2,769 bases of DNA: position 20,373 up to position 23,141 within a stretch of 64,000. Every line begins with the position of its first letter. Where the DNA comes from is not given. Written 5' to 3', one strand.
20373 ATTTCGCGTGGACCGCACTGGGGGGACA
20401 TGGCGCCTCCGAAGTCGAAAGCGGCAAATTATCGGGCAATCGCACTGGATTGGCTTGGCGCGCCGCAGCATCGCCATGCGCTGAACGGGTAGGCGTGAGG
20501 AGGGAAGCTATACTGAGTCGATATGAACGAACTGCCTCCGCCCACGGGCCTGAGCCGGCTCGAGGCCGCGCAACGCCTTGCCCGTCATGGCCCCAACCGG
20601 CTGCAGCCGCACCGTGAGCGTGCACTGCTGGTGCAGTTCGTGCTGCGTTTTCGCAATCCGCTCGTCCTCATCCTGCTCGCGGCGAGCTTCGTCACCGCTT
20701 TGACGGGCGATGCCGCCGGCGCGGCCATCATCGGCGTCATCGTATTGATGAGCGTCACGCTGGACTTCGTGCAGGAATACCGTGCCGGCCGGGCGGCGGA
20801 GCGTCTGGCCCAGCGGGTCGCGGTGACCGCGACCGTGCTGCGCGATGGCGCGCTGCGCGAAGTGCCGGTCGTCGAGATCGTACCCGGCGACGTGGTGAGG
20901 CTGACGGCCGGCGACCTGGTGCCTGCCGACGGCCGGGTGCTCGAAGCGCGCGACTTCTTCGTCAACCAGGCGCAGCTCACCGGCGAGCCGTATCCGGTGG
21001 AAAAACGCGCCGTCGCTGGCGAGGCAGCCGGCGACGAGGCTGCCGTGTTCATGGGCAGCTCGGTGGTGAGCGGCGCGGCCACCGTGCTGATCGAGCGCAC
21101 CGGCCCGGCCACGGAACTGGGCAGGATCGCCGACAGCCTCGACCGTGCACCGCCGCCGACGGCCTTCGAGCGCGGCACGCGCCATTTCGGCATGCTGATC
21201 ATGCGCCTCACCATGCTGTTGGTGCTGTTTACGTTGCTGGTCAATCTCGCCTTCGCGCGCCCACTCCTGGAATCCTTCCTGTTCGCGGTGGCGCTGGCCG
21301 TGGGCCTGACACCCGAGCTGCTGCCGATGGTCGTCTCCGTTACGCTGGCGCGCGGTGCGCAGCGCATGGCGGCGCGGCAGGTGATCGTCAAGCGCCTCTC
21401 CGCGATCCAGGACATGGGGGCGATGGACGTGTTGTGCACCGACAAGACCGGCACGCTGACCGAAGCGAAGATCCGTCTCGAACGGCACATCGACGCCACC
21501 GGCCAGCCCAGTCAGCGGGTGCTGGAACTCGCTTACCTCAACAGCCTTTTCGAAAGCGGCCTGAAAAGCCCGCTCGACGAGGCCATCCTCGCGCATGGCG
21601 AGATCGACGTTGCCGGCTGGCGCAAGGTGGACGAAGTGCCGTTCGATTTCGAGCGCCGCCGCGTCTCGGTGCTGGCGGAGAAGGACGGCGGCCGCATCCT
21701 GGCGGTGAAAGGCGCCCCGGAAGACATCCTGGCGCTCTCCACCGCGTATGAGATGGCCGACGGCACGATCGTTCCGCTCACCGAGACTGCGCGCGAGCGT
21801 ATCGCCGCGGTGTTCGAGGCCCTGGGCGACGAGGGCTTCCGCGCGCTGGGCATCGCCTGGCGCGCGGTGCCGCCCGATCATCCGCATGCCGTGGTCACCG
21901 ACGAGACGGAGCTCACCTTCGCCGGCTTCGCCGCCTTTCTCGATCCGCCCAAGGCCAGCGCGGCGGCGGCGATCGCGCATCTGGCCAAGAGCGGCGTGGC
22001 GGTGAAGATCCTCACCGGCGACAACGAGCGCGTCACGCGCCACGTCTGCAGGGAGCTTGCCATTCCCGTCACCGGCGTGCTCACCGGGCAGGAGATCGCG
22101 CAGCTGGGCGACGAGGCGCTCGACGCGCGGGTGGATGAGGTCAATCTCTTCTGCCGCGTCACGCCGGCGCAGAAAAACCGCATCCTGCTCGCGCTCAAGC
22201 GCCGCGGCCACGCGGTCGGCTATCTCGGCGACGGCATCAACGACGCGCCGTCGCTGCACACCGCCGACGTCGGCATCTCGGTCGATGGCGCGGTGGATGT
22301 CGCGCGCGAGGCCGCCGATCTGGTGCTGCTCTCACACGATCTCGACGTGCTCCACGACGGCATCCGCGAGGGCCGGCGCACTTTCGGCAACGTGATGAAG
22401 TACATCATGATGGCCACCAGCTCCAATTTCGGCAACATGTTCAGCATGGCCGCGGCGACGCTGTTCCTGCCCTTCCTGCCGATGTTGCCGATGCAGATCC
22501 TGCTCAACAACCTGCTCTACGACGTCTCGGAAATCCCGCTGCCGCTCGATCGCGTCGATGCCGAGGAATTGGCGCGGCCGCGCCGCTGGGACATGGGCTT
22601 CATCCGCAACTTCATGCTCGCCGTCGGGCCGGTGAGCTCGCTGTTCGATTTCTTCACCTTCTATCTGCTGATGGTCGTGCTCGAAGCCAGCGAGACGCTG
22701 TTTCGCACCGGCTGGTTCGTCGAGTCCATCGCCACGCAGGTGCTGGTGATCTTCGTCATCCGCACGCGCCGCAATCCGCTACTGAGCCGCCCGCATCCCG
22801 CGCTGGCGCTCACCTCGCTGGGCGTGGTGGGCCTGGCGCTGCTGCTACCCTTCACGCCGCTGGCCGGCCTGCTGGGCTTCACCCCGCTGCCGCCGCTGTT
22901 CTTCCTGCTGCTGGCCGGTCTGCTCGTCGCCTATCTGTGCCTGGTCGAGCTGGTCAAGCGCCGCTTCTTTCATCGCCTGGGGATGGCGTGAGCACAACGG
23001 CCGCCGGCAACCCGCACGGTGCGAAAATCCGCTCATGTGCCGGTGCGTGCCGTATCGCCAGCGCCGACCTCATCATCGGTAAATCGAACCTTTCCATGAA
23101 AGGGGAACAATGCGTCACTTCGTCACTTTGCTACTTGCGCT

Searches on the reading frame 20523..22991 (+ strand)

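Call 71: search_protein_families(library=ncbifam, proteins=[window:20523-22991:+], max_evalue=1e-8)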
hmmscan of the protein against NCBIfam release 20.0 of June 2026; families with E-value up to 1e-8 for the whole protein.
window:20523-22991:+ (822 aa): 19 families
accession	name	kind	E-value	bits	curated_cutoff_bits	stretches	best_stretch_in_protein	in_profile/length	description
TIGR01524.1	ATPase-IIIB_Mg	equivalog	1.5e-270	899.8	610.75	1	7-820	31-865/867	magnesium-translocating P-type ATPase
NF011702.0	PRK15122.1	subfamily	3.1e-254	846.1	975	1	8-819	48-903/907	magnesium-translocating P-type ATPase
TIGR01647.1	ATPase-IIIA_H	equivalog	8.3e-133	444.2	615.5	1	9-765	1-742/755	plasma-membrane proton-efflux P-type ATPase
TIGR01522.1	ATPase-IIA2_Ca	equivalog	1.1e-120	403.8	798.3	1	8-688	22-715/854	calcium-transporting P-type ATPase, PMR1-type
TIGR01116.1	ATPase-IIA1_Ca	equivalog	6.1e-95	319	703.4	2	366-697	373-679/799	calcium-translocating P-type ATPase, SERCA-type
TIGR01494.1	ATPase_P-type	subfamily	3.3e-82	276.4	62.3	2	70-342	2-252/478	HAD-IC family P-type ATPase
TIGR01523.1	ATPase-IID_K-Na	equivalog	1.1e-80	271.5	645.05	3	368-648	485-778/997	potassium/sodium efflux P-type ATPase, fungal-type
TIGR01517.1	ATPase-IIB_Ca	equivalog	2e-70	238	507.05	1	8-664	54-729/882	calcium-translocating P-type ATPase, PMCA-type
TIGR01106.1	ATPase-IIC_X-K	subfamily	1.1e-69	235.4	946.1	3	8-317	35-360/997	Na,H/K antiporter P-type ATPase subunit alpha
TIGR01525.1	ATPase-IB_hvy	subfamily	3.5e-65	220.9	346.25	2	49-519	4-430/560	heavy metal translocating P-type ATPase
TIGR01511.1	ATPase-IB1_Cu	subfamily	7.4e-49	167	397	2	68-323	47-283/542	copper-translocating P-type ATPase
TIGR01657.1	P-ATPase-V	hypoth_equivalog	2.3e-48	164.5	618.25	3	9-320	139-467/1055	ATP13A2 family polyamine export P-type ATPase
TIGR01512.1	ATPase-IB2_Cd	subfamily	6e-48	163.8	313.5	2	50-367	4-291/494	cadmium family heavy metal-translocating P-type ATPase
NF007952.0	PRK10671.1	equivalog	7.5e-37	126.9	1316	2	65-360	292-577/838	copper-exporting P-type ATPase CopA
NF008262.1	PRK11033.1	equivalog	3.1e-33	115.2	1005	2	59-359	190-480/731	zinc/cadmium/mercury/lead-transporting ATPase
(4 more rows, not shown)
